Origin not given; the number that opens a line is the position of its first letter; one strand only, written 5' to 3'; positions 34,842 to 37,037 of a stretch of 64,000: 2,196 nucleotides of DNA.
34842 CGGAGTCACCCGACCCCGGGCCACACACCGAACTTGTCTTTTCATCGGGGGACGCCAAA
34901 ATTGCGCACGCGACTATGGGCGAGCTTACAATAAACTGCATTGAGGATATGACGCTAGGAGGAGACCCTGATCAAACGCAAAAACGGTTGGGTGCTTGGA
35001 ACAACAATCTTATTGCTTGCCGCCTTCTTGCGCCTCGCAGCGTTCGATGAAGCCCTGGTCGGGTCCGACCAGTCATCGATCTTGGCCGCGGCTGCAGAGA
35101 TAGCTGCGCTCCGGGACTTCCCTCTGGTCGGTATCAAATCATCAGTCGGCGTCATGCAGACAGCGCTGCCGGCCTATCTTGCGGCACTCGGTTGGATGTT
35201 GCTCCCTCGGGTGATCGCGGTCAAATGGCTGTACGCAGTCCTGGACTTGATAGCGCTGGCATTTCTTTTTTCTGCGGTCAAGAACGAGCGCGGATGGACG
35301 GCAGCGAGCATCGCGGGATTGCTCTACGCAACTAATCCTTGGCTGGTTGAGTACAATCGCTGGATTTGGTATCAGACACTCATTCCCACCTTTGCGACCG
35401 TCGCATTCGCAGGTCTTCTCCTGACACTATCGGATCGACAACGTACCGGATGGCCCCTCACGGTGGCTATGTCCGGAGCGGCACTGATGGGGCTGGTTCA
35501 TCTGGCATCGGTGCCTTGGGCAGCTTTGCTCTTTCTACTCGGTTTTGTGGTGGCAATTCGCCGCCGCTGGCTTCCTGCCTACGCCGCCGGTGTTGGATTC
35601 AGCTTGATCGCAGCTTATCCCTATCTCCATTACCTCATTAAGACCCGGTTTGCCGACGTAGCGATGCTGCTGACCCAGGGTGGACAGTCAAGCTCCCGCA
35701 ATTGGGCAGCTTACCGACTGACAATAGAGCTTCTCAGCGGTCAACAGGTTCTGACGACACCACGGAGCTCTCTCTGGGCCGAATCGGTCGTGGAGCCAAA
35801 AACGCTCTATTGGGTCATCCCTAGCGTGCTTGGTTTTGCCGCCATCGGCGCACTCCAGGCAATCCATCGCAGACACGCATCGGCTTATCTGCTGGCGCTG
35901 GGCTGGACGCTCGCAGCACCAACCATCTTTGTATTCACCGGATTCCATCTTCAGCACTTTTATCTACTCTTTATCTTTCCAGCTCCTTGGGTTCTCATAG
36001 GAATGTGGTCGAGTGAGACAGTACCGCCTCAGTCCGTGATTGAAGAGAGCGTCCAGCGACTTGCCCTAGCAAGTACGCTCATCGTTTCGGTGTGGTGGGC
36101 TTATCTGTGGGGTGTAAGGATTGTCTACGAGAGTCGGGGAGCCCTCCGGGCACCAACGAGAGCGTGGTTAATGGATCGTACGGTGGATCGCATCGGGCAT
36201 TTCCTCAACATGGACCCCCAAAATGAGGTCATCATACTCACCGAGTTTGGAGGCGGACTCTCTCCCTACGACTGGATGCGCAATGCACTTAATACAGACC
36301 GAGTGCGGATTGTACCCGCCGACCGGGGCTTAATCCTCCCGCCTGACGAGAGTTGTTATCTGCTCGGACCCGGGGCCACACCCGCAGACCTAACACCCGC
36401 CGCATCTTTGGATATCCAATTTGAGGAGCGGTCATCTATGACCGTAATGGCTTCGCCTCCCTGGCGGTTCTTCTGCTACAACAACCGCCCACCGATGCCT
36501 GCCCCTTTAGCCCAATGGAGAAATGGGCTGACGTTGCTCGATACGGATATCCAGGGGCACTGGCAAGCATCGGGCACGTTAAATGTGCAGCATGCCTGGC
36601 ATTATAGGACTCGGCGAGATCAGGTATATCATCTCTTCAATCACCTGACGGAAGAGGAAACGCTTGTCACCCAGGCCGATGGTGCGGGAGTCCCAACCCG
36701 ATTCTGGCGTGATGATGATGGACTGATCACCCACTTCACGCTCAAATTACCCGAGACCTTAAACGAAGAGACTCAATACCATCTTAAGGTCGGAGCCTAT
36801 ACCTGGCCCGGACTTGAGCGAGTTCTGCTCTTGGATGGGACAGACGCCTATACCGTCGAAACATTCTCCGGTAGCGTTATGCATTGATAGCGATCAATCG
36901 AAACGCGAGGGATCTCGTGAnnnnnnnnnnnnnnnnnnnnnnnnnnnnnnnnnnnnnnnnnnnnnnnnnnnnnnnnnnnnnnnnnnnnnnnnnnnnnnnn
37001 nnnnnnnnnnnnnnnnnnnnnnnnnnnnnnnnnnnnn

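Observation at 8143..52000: Expansion of GT-C-type glycosyltransferase paralogues across the window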

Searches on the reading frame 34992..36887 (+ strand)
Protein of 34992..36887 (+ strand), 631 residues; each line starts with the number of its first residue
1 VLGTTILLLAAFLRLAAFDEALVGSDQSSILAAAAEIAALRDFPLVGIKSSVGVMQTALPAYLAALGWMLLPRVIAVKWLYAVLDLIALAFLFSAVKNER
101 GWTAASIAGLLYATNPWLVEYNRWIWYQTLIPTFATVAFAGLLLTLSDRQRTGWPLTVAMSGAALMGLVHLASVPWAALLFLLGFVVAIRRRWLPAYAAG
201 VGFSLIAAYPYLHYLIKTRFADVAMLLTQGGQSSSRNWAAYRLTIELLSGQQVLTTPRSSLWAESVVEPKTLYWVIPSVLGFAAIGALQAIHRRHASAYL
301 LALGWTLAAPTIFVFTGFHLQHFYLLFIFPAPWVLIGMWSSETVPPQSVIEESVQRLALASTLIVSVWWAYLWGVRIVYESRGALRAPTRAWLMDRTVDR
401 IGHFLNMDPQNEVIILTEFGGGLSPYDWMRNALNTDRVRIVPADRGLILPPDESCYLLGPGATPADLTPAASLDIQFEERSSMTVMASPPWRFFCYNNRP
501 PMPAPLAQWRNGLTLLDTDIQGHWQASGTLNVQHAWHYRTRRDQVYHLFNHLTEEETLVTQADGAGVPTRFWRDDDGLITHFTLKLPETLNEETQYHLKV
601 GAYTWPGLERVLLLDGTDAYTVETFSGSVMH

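Call 3: search_protein_families(library=pfam, proteins=[window:34992-36887:+], max_evalue=0.01)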
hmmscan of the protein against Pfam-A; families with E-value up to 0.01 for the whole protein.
window:34992-36887:+ (631 aa): 0 families

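Call 6: search_protein_families(library=ncbifam, proteins=[window:34992-36887:+], max_evalue=0.01)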
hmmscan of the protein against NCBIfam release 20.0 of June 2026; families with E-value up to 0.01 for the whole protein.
window:34992-36887:+ (631 aa): 0 families

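Call 9: find_homologous_proteins(query=window:34992-36887:+)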
Query window:34992-36887:+ (631 aa): 83 proteins with E <= 0.001 among 8000 candidates.
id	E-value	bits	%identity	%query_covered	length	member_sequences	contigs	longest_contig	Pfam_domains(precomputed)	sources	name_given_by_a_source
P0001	0.0e+0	1430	100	100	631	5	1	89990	-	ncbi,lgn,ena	-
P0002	3.7e-298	1009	76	90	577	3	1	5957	-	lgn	-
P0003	1.1e-210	720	54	99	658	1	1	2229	-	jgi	jgi:hypothetical protein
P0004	6.9e-209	714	55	97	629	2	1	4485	PF13231.13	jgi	jgi:hypothetical protein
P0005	4.7e-204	698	54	96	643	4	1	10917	-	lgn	-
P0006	4.2e-199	681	52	98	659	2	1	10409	PF13231.13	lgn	-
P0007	4.4e-199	681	54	96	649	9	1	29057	-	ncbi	-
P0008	8.3e-196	670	53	98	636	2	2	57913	PF13231.13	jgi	-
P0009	1.7e-195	669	53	97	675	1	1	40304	-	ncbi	ncbi:MAG: hypothetical protein ACP5JG_02360 [Anaerolineae bacterium]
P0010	4.9e-194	665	52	96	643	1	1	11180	-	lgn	-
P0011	2.8e-193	662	51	99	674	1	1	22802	-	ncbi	-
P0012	5.6e-190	651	51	96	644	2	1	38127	-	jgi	-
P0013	2.8e-189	649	51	98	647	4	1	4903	PF13231.13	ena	-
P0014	1.4e-187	643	51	96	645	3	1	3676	-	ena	-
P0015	3.2e-187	642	51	98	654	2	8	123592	-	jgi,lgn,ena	-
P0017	1.4e-186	640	51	99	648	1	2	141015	PF13231.13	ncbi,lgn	-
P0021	4.6e-184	632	51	98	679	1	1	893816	PF13231.13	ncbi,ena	-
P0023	9.7e-184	631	51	99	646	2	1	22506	PF13231.13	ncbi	-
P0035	6.2e-171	588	48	98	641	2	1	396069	-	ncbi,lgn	-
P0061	3.8e-154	533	42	96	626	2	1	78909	-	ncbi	ncbi:MAG: ArnT family glycosyltransferase [Anaerolineae bacterium]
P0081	9.0e-104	366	58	53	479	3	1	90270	PF13231.13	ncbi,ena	-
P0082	1.1e-13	69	23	95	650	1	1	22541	PF13231.13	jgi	jgi:hypothetical protein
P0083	5.1e-10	57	33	20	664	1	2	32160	PF13231.13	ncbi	-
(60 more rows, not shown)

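Call 10: find_encoding_contigs(protein=P0001, flank=10000, max_places=3)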
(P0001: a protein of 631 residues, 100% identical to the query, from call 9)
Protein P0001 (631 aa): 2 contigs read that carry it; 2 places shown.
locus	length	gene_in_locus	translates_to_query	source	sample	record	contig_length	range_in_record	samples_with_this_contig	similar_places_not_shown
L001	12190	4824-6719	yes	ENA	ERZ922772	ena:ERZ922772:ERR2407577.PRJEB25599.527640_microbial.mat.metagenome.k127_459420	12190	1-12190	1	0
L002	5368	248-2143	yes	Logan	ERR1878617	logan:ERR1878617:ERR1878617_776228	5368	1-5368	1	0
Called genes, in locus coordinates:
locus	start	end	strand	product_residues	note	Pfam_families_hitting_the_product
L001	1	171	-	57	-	?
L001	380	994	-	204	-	PF01066:CDP-OH_P_transf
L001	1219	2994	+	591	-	PF02518:HATPase_c, PF13589:HATPase_c_3, PF01119:DNA_mis_repair, PF08676:MutL_C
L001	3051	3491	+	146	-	-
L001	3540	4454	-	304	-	PF01112:Asparaginase_2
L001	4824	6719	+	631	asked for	-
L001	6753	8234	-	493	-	PF04932:Wzy_C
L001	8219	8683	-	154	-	PF00293:NUDIX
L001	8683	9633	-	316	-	PF01073:3Beta_HSD, PF01370:Epimerase, PF02719:Polysacc_synt_2 (faint), PF04321:RmlD_sub_bind, PF07993:NAD_binding_4 (faint), PF16363:GDP_Man_Dehyd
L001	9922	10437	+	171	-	-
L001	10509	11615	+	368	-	PF13421:Band_7_1, PF01145:Band_7, PF14237:GYF_2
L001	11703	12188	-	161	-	?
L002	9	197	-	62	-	-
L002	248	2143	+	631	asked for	-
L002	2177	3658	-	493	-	PF04932:Wzy_C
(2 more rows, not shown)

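Call 14: search_solved_structures(query=window:34992-36887:+, max_evalue=10)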
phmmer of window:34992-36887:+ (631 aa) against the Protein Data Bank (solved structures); distinct sequences matched with E-value up to 10: 2.
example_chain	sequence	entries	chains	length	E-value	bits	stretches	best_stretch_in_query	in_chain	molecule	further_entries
2zom_A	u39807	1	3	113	0.57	11.8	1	355-433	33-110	Protein CutA, chloroplast, putative, expressed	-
1fho_A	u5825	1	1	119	1.9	10.1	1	535-576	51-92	UNC-89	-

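Call 21: search_solved_structures(query=A1, max_evalue=10)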
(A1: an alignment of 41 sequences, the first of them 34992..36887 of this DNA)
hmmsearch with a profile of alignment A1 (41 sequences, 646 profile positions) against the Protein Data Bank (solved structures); distinct sequences matched with E-value up to 10: 3.
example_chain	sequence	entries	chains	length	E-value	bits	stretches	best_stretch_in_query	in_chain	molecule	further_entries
7w5z_U6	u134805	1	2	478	0.79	11.3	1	191-327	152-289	Protein transporter Sec61 alpha subunit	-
2zom_A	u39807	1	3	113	0.95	11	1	372-454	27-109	Protein CutA, chloroplast, putative, expressed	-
4fn5_A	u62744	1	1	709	2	10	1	574-612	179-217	Elongation factor G 1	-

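Call 31: find_encoding_contigs(protein=P0021, flank=10000, max_places=2)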
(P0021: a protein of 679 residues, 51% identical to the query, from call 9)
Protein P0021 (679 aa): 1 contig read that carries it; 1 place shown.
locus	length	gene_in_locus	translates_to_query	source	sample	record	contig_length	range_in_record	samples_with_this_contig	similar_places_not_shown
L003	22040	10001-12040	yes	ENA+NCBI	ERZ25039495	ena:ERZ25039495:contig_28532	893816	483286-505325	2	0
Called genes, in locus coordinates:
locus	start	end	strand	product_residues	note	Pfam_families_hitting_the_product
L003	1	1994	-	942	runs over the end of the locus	PF09586:YfhO (weak)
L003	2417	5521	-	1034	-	PF10131:PTPS_related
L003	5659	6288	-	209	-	PF01066:CDP-OH_P_transf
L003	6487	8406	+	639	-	PF02518:HATPase_c, PF13589:HATPase_c_3, PF01119:DNA_mis_repair, PF08676:MutL_C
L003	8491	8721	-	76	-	PF13240:Zn_Ribbon_1, PF13248:Zn_ribbon_3 (weak)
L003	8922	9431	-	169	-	PF01112:Asparaginase_2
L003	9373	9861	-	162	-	PF01112:Asparaginase_2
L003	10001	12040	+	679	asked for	PF13231:PMT_2 (weak)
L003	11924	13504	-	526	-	PF04932:Wzy_C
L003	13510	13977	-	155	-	PF00293:NUDIX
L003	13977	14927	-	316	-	PF01073:3Beta_HSD, PF01370:Epimerase, PF04321:RmlD_sub_bind, PF16363:GDP_Man_Dehyd, PF02719:Polysacc_synt_2 (weak)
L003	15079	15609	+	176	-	PF00004:AAA (weak), PF03266:NTPase_1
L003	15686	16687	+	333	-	PF02129:Peptidase_S15 (weak), PF12146:Hydrolase_4 (weak), PF12697:Abhydrolase_6 (weak), PF00561:Abhydrolase_1 (faint), PF00326:Peptidase_S9 (faint)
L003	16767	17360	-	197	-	PF01661:Macro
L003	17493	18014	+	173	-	-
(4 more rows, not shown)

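Call 32: find_encoding_contigs(protein=P0035, flank=10000, max_places=2)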
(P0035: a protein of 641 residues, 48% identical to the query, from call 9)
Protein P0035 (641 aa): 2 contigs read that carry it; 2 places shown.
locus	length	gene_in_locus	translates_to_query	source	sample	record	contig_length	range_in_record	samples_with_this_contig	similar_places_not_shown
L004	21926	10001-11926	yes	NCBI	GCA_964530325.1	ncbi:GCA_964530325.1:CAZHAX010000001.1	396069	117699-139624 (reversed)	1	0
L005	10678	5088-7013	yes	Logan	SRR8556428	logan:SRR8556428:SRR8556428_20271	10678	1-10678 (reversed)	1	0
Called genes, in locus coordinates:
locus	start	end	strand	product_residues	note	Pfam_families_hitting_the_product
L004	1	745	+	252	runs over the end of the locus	PF10988:DUF2807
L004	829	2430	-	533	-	PF01554:MatE (faint), PF03023:MurJ, PF13440:Polysacc_synt_3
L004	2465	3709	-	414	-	PF13529:Peptidase_C39_2, PF00515:TPR_1 (faint), PF07719:TPR_2 (faint)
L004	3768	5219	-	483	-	PF01139:RtcB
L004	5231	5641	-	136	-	PF01951:Archease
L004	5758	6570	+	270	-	PF12401:FhaA_N, PF16697:Yop-YscD_cpl, PF00498:FHA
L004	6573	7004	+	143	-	PF16697:Yop-YscD_cpl, PF00498:FHA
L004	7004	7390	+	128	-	PF00106:adh_short (faint), PF13561:adh_short_C2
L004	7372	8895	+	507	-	-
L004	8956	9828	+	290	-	PF01048:PNP_UDP_1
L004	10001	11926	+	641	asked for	-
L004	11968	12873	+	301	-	PF01734:Patatin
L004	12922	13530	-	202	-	PF00551:Formyl_trans_N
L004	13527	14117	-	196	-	PF11667:DUF3267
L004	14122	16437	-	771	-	PF02844:GARS_N, PF01071:GARS_A, PF02843:GARS_C, PF00586:AIRS, PF02769:AIRS_C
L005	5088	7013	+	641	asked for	-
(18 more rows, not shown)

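Call 36: predict_structure(alignment_id=A1)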
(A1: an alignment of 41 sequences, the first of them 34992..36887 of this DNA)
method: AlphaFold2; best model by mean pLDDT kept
length: 631 residues; sequences in the alignment: 41
mean_pLDDT: 93.7   pTM: 0.92
mean pLDDT of the five models: 93.7, 92.8, 91.6, 91.5, 91.0
residues with pLDDT >= 90: 537; 70-90: 80; 50-70: 12; < 50: 2
segments of 3 or more residues with pLDDT < 50: none
pLDDT, mean of each block of 10 residues (from residue 1): 96 86 92 97 93 90 97 94 97 97 96 96 90 98 96 97 97 96 98 98 98 96 86 82 97 85 93 96 95 91 98 91 96 97 78 90 96 92 84 95 97 96 93 96 96 97 96 96 93 97 97 96 95 95 88 96 92 95 95 94 95 97 81 37
secondary structure, 60 per line:
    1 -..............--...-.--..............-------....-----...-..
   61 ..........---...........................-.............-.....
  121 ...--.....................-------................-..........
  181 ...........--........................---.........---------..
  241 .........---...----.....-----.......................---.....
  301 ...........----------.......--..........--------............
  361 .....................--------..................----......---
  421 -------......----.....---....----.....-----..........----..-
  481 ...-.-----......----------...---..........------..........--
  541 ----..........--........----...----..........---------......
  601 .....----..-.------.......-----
elements in order: H2-15 H25-38 E46-49 E55-57 H59-70 H74-100 H102-114 H116-123 H126-146 H154-169 H171-191 H194-217 H221-229 H239-249 H260-264 H270-292 H296-311 H322-328 H331-340 H349-381 H391-407 E412-417 H428-433 E438-442 E446-449 E454-458 H464-473 E491-496 E507-509 E513-522 E529-538 E545-554 E557-564 E576-585 E595-605 E620-626

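Call 39: find_related_loci(query=A1, collection=genome_contigs, flank=10000)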
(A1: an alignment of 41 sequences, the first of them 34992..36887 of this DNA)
Query A1 (631 aa) in genome_contigs; peptide patterns used: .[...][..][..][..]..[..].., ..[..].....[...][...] (x = any residue, [..] = any of these).
66 stretches matched a pattern; 42 encode a relative of the query (tblastn E <= 1e-3); 41 distinct loci.
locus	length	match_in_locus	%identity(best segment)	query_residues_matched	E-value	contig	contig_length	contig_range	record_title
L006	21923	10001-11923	51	1-620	0e+0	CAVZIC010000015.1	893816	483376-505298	MAG: uncultured Chloroflexia bacterium isolate MFD02416.bin.2.12 genome assembly, contig: contig_28532, whole genome sho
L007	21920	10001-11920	53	18-626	0e+0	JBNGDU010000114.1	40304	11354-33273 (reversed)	MAG: Anaerolineae bacterium isolate E05-043 bin23.fa-114, whole genome shotgun sequence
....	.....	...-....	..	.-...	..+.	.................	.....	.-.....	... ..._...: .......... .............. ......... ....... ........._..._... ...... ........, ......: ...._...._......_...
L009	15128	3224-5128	52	9-626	0e+0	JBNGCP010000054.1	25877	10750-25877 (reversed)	MAG: Anaerolineae bacterium isolate E05-002 bin45.fa-54, whole genome shotgun sequence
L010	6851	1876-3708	54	18-623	0e+0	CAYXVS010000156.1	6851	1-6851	MAG TPA_asm: uncultured Anaerolineales bacterium isolate binchicken_co8_377 genome assembly, contig: NODE_21986_length_6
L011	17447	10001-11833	54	18-623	0e+0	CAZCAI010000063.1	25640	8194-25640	MAG TPA_asm: uncultured Anaerolineales bacterium isolate SRP332253_co1_146 genome assembly, contig: NODE_2896_length_256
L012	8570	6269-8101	54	18-623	0e+0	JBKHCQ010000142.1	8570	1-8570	MAG: Anaerolineales bacterium isolate D1M03_10 NODE_4857_length_8570_cov_8.197181, whole genome shotgun sequence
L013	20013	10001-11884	51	2-623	2e-178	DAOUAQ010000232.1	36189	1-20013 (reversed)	MAG TPA_asm: Anaerolineae bacterium isolate H66_674 k113_496337, whole genome shotgun sequence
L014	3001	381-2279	51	5-626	0e+0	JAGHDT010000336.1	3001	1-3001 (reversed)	MAG: Anaerolineae bacterium isolate AUK315 PB_MBMC_269_c_000000000126, whole genome shotgun sequence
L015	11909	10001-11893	51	2-623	1e-177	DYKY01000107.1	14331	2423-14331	MAG TPA_asm: Thermoflexus sp. isolate SulCav_AS07-7_59_19 SulCav_AS07_7_4196_length_14331_cov_9_060101, whole genome sho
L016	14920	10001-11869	53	3-620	6e-175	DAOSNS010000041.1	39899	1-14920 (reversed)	MAG TPA_asm: Anaerolineae bacterium isolate AMR_MDS_2365 NODE_1042_length_39899_cov_79.428622, whole genome shotgun sequ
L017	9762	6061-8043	50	5-622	0e+0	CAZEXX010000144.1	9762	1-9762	MAG TPA_asm: uncultured Anaerolineales bacterium isolate SRP191223_co2_261 genome assembly, contig: NODE_6144_length_976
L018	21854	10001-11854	46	6-625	4e-171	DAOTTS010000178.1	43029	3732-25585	MAG TPA_asm: Anaerolineae bacterium isolate F14_17 k111_1216629, whole genome shotgun sequence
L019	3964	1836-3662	46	17-626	6e-171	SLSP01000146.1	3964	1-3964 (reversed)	MAG: Thermoflexales bacterium isolate CSSed165cm_611 CSSed16-5cm-126694, whole genome shotgun sequence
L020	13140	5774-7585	52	18-620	2e-162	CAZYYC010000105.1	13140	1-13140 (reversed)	MAG TPA_asm: uncultured Anaerolineales bacterium isolate SRP241326_co1_43 genome assembly, contig: NODE_6511_length_1314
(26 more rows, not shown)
